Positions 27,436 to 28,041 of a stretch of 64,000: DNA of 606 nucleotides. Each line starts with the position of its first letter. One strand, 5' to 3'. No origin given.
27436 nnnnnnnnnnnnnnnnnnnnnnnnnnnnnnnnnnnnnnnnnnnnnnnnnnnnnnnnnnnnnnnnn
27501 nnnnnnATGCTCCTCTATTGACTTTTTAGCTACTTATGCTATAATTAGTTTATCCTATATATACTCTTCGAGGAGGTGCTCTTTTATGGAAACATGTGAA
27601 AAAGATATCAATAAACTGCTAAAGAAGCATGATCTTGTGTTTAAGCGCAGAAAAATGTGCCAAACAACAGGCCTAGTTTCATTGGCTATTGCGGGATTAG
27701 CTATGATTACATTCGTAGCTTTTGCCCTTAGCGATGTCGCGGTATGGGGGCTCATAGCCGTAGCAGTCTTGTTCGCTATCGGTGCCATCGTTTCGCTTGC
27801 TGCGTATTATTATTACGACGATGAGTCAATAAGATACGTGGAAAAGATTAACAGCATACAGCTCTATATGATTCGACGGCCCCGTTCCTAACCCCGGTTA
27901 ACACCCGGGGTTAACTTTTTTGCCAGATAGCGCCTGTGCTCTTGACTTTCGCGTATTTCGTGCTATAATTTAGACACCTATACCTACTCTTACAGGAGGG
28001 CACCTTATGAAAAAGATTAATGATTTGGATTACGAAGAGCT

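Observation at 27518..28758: Three tandem promoter / small 2-TM protein / terminator cassettes with conserved regulatory DNA and diverged coding DNA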

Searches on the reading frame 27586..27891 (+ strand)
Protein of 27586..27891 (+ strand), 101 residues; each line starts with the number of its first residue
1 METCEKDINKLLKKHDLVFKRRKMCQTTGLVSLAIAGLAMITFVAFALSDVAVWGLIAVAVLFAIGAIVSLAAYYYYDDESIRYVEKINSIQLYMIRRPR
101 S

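Call 6: search_protein_families(library=pfam, proteins=[window:27586-27891:+], max_evalue=0.1)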
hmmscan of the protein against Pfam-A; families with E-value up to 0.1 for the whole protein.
window:27586-27891:+ (101 aa): 10 families
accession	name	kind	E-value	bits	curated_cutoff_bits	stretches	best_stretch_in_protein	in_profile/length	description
PF01235.23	Na_Ala_symp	-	0.00024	21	24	1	24-93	259-326/392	Sodium:alanine symporter family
PF25587.1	Rv2743c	-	0.0033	17.5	27.7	1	20-79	24-85/237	Rv2743c family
PF20990.2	DUF2207_C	-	0.0064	16.7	33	1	23-94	133-209/247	Predicted membrane protein (DUF2207) C-terminal domain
PF07332.16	Phage_holin_3_6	-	0.012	16.1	28.4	1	29-73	43-90/116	Putative Actinobacterial Holin-X, holin superfamily III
PF12420.13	DUF3671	-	0.019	14.9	34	1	19-84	154-215/223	Fam-L, Fam-M like protein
PF12650.12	DUF3784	-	0.031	14.9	28.1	1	19-72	37-91/94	Domain of unknown function (DUF3784)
PF00487.30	FA_desaturase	-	0.034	14.4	29.7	1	17-82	126-191/253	Fatty acid desaturase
PF06789.17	MINAR1_C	-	0.044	14.2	25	1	10-44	121-155/160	MINAR1 C-terminal domain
PF24220.1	DUF7439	-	0.075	13.5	27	1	58-81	27-50/75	Family of unknown function (DUF7439)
PF12537.13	GPHR_N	-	0.098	13.2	22.1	0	44-87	4-46/68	The Golgi pH Regulator (GPHR) Family N-terminal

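Call 13: find_encoding_contigs(protein=window:27586-27891:+, flank=6000, max_places=8)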
Protein window:27586-27891:+ (101 aa): 17 contigs read that carry it; 8 places shown.
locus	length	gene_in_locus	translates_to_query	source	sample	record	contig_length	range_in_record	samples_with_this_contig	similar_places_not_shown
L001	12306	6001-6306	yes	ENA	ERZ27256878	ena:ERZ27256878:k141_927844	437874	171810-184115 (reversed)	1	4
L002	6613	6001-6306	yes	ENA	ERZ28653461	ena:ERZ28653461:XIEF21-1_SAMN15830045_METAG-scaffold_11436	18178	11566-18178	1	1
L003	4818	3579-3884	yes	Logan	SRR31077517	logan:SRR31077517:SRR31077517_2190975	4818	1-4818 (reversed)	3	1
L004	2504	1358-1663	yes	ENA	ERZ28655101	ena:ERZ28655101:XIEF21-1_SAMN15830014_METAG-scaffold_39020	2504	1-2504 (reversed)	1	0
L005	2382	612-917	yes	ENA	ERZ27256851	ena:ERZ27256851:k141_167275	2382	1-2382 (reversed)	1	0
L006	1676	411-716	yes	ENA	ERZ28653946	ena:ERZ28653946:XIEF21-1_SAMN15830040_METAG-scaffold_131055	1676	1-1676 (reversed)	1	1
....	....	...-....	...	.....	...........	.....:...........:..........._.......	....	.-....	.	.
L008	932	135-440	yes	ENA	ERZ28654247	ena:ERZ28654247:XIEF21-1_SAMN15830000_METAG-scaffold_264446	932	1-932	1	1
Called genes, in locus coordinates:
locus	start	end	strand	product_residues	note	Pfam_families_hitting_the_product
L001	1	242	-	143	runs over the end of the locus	-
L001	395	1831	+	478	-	PF00709:Adenylsucc_synt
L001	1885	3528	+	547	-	PF00005:ABC_tran, PF02463:SMC_N (weak), PF13175:AAA_15 (faint), PF13476:AAA_23 (faint), PF13555:AAA_29 (faint), PF00350:Dynamin_N (faint), PF12848:ABC_tran_Xtn, PF00005:ABC_tran, +4 more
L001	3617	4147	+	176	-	-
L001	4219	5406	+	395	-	PF18895:T4SS_pilin (weak), PF13529:Peptidase_C39_2 (weak)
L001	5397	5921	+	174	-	-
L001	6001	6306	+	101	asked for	-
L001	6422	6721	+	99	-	-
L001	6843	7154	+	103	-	-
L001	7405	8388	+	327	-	-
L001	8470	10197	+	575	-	PF00343:Phosphorylase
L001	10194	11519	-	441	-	-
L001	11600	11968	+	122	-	-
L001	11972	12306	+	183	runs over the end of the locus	PF02357:NusG, PF00467:KOW (weak)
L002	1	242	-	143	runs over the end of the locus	-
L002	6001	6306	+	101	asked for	-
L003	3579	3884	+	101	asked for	-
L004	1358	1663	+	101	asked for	-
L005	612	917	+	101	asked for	-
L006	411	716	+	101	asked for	-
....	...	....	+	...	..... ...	-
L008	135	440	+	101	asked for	-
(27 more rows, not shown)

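Call 14: search_protein_families(library=phrogs, proteins=[window:27586-27891:+], max_evalue=0.01)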
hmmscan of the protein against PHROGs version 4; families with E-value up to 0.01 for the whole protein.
window:27586-27891:+ (101 aa): 3 families
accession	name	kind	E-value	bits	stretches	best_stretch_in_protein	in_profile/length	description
phrog_34596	-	unknown function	0.0055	18.2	1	32-72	18-58/83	-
phrog_3093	-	unknown function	0.0056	18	1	6-87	2-80/85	-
phrog_12054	-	unknown function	0.0075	17.6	1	36-77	11-51/92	-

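Call 15: find_homologous_proteins(query=window:27586-27888:+, max_evalue=0.01)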
Query window:27586-27888:+ (101 aa): 17 proteins with E <= 0.01 among 27 candidates.
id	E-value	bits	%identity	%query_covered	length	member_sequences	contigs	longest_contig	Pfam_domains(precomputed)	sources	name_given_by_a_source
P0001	2.1e-56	205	98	100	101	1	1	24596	-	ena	-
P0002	9.4e-56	203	99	100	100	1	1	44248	-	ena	-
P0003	9.9e-55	200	94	100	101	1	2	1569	-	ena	-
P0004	2.1e-53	196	95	98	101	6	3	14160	-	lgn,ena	-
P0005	3.9e-52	192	90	100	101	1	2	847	-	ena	-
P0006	1.9e-51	190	91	100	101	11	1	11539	-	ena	-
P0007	3.1e-50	186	87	100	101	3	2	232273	-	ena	-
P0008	4.5e-50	185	91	98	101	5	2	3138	-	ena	-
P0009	5.7e-50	185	88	100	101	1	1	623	-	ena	-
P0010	3.3e-49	182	87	100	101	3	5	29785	-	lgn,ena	-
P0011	1.3e-48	181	85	100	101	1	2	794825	-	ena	-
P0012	5.6e-48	178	88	100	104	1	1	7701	-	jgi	-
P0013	5.7e-48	178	87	100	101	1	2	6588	-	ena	-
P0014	1.7e-47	177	86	100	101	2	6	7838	-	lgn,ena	-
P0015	2.5e-47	176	83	100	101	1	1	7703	-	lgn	-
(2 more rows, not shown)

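Call 16: find_encoding_contigs(protein=P0011, flank=6000, max_places=3)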
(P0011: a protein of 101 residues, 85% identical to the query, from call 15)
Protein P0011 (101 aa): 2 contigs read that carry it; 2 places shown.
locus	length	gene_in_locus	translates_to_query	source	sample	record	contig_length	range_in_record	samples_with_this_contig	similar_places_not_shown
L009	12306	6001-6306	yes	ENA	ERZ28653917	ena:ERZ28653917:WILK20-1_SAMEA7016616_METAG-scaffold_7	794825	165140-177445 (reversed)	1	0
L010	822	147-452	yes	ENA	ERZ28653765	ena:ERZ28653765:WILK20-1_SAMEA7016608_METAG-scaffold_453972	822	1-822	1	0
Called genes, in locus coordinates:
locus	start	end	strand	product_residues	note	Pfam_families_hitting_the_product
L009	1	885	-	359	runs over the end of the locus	-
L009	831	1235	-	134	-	-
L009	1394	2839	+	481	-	PF00709:Adenylsucc_synt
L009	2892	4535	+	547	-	PF00005:ABC_tran, PF02463:SMC_N (weak), PF13175:AAA_15 (faint), PF13476:AAA_23 (faint), PF13555:AAA_29 (faint), PF12848:ABC_tran_Xtn, PF00005:ABC_tran, PF13304:AAA_21 (weak), +4 more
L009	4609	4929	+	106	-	-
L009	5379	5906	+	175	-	-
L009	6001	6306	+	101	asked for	-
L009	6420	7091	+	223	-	-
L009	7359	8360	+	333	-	-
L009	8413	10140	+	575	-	PF00343:Phosphorylase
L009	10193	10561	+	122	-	-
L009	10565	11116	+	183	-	PF02357:NusG, PF00467:KOW (weak)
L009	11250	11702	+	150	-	-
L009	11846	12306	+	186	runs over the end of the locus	-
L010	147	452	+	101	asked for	-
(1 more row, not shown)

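Call 17: find_encoding_contigs(protein=P0015, flank=6000, max_places=3)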
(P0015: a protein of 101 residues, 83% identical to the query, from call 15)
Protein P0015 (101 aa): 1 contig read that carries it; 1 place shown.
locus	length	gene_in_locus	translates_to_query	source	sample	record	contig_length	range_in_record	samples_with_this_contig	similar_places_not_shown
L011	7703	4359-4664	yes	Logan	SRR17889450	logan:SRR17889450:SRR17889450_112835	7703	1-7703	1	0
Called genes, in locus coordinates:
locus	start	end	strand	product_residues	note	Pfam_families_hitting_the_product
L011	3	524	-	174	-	?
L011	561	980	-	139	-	-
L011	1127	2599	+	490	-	PF00709:Adenylsucc_synt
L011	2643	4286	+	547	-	PF00005:ABC_tran, PF02463:SMC_N (weak), PF13175:AAA_15 (faint), PF13476:AAA_23 (faint), PF13555:AAA_29 (faint), PF12848:ABC_tran_Xtn, PF00005:ABC_tran, PF13304:AAA_21 (weak), +4 more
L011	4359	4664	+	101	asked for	-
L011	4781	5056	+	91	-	-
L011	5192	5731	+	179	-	-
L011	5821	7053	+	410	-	PF13529:Peptidase_C39_2 (weak)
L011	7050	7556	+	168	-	-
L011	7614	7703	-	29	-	?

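Call 18: find_encoding_contigs(protein=P0007, flank=6000, max_places=3)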
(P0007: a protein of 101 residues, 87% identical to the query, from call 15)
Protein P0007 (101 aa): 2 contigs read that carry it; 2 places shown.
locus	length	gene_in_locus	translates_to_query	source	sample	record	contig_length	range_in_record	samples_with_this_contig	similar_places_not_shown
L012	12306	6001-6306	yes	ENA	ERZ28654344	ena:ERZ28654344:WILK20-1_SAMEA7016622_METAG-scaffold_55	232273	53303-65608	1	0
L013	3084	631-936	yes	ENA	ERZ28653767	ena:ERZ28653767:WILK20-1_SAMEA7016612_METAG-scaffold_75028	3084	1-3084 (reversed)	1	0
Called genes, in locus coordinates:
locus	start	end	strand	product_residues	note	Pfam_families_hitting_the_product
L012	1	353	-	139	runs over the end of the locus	-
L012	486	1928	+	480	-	PF00709:Adenylsucc_synt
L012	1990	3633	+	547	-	PF00005:ABC_tran, PF02463:SMC_N (weak), PF03193:RsgA_GTPase (faint), PF13175:AAA_15 (faint), PF13476:AAA_23 (faint), PF13555:AAA_29 (faint), PF12848:ABC_tran_Xtn, PF00005:ABC_tran, +4 more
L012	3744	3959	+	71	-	-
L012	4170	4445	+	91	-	-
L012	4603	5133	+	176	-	-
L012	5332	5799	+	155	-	-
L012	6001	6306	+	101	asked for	-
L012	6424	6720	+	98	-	-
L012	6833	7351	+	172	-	-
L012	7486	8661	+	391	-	-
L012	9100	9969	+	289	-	-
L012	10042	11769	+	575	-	PF00343:Phosphorylase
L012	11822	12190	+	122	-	-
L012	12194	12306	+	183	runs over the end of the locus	PF02357:NusG, PF00467:KOW (weak)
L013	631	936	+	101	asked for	-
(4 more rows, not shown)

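Call 38: search_protein_families(library=padloc, proteins=[window:27586-27891:+], max_evalue=0.01)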
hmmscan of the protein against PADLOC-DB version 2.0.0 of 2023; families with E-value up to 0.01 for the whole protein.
window:27586-27891:+ (101 aa): 0 families

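Call 59: search_protein_families(library=pfam, proteins=[L009:6420-7091:+, L012:5332-5799:+, L012:7486-8661:+, L012:6833-7351:+], max_evalue=0.01)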
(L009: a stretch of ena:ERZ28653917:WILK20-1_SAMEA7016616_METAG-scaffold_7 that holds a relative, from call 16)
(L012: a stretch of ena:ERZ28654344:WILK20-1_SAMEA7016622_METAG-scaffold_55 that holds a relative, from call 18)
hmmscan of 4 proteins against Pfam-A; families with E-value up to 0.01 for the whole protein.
L009:6420-7091:+ (223 aa): 0 families

L012:5332-5799:+ (155 aa): 0 families

L012:7486-8661:+ (391 aa): 0 families

L012:6833-7351:+ (172 aa): 1 family
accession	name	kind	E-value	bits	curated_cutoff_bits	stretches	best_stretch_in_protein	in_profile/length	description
PF03661.18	TMEM33_Pom33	-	0.0046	16.8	24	1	91-169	79-155/240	Transmembrane protein 33/Nucleoporin POM33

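Call 70: search_protein_families(library=ncbifam, proteins=[window:27586-27891:+], max_evalue=0.01)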
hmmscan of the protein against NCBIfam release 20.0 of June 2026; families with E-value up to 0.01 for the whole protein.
window:27586-27891:+ (101 aa): 3 families
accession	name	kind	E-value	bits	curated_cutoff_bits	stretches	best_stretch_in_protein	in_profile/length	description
NF033634.1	SLATT_1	domain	0.00022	21.2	41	1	22-91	18-91/132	SLATT domain-containing protein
TIGR02908.1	CoxD_Bacillus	equivalog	0.0026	17.7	117.85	1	13-76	10-75/110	cytochrome c oxidase subunit IVB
NF047839.1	PspM_Rv2743c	equivalog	0.0089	16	80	0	20-76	9-67/220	phage shock envelope stress response protein PspM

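Call 78: find_encoding_contigs(protein=P0002, flank=5000, max_places=2)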
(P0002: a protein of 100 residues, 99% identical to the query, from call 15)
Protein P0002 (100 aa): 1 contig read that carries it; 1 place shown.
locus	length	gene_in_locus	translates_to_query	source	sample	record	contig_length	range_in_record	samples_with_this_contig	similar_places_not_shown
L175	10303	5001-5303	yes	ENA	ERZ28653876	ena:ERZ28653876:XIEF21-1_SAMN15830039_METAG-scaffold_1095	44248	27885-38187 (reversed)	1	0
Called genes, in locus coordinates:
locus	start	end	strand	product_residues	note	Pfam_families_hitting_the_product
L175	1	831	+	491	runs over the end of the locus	PF00709:Adenylsucc_synt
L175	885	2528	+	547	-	PF00005:ABC_tran, PF02463:SMC_N (weak), PF13175:AAA_15 (faint), PF13476:AAA_23 (faint), PF13555:AAA_29 (faint), PF00350:Dynamin_N (faint), PF12848:ABC_tran_Xtn, PF00005:ABC_tran, +4 more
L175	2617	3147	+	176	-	-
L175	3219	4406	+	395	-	PF18895:T4SS_pilin (weak), PF13529:Peptidase_C39_2 (weak)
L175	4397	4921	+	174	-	-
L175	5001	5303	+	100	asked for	-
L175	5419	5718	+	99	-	-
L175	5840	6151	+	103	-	-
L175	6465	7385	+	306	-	-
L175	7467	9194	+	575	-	PF00343:Phosphorylase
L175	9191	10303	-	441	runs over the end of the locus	-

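Call 79: find_encoding_contigs(protein=P0010, flank=5000, max_places=2)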
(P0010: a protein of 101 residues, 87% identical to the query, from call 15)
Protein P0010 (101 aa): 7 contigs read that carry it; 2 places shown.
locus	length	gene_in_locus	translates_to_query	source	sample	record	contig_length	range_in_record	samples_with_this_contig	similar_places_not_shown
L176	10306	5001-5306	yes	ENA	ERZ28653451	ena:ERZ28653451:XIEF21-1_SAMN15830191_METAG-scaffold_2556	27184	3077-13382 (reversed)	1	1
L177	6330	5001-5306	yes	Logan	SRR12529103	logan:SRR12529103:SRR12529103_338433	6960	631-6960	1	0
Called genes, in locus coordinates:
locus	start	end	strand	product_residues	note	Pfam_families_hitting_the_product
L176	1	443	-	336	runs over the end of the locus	-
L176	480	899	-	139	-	-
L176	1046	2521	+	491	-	PF00709:Adenylsucc_synt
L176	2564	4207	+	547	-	PF00005:ABC_tran, PF02463:SMC_N (weak), PF03193:RsgA_GTPase (faint), PF13175:AAA_15 (faint), PF13476:AAA_23 (faint), PF12848:ABC_tran_Xtn, PF00005:ABC_tran, PF13304:AAA_21 (weak), +4 more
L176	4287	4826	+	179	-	-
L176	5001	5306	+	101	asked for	-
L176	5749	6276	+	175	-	-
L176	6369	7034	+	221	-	-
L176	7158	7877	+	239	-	-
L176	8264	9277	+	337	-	-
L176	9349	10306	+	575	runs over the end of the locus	PF00343:Phosphorylase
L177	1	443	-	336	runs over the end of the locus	-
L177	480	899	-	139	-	-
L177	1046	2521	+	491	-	PF00709:Adenylsucc_synt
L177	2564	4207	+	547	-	PF00005:ABC_tran, PF02463:SMC_N (weak), PF03193:RsgA_GTPase (faint), PF13175:AAA_15 (faint), PF13476:AAA_23 (faint), PF12848:ABC_tran_Xtn, PF00005:ABC_tran, PF13304:AAA_21 (weak), +4 more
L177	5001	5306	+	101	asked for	-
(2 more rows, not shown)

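Call 80: find_encoding_contigs(protein=P0004, flank=5000, max_places=2)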
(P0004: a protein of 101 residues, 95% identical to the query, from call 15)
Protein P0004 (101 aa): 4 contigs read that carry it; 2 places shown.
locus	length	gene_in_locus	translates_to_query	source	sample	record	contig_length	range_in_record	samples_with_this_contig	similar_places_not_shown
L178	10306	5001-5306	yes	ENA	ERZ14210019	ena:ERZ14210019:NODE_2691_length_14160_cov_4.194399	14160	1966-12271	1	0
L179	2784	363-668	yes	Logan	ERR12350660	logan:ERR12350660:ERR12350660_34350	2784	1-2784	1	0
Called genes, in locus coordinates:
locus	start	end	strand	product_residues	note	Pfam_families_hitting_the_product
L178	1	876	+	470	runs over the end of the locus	PF00709:Adenylsucc_synt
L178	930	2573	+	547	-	PF00005:ABC_tran, PF02463:SMC_N (weak), PF13175:AAA_15 (faint), PF13476:AAA_23 (faint), PF13555:AAA_29 (faint), PF12848:ABC_tran_Xtn, PF00005:ABC_tran, PF13304:AAA_21 (weak), +4 more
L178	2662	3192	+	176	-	-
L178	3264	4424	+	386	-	PF18895:T4SS_pilin (weak), PF13529:Peptidase_C39_2 (weak)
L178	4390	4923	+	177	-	-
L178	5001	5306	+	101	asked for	-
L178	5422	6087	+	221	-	-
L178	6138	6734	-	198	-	-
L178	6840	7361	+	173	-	PF07501:G5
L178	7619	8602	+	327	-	-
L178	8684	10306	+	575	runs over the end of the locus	PF00343:Phosphorylase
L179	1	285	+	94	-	?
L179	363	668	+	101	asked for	-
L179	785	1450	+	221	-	-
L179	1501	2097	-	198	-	-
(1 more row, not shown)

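Call 81: find_encoding_contigs(protein=P0006, flank=5000, max_places=2)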
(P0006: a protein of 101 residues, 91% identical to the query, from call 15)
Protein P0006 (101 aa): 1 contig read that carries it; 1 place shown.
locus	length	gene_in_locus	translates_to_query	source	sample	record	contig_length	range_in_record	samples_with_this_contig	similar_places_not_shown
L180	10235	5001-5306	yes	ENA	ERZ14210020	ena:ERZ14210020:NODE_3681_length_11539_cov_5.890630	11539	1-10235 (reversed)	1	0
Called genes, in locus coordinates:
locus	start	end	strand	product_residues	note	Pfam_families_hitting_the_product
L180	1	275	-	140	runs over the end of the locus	-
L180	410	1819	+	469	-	PF00709:Adenylsucc_synt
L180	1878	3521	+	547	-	PF00005:ABC_tran, PF02463:SMC_N (weak), PF03193:RsgA_GTPase (faint), PF13175:AAA_15 (faint), PF13476:AAA_23 (faint), PF13555:AAA_29 (faint), PF12848:ABC_tran_Xtn, PF00005:ABC_tran, +4 more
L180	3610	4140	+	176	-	-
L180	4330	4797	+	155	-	-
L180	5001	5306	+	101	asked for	-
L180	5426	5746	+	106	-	-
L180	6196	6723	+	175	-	-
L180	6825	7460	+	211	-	-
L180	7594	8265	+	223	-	-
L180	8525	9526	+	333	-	-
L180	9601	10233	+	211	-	?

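Call 95: search_dna_similar(query=window:27586-27888:+, collection=plasmids, mode=protein, max_evalue=0.01, max_rows=5)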
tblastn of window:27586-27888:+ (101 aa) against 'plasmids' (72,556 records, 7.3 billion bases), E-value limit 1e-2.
No match.
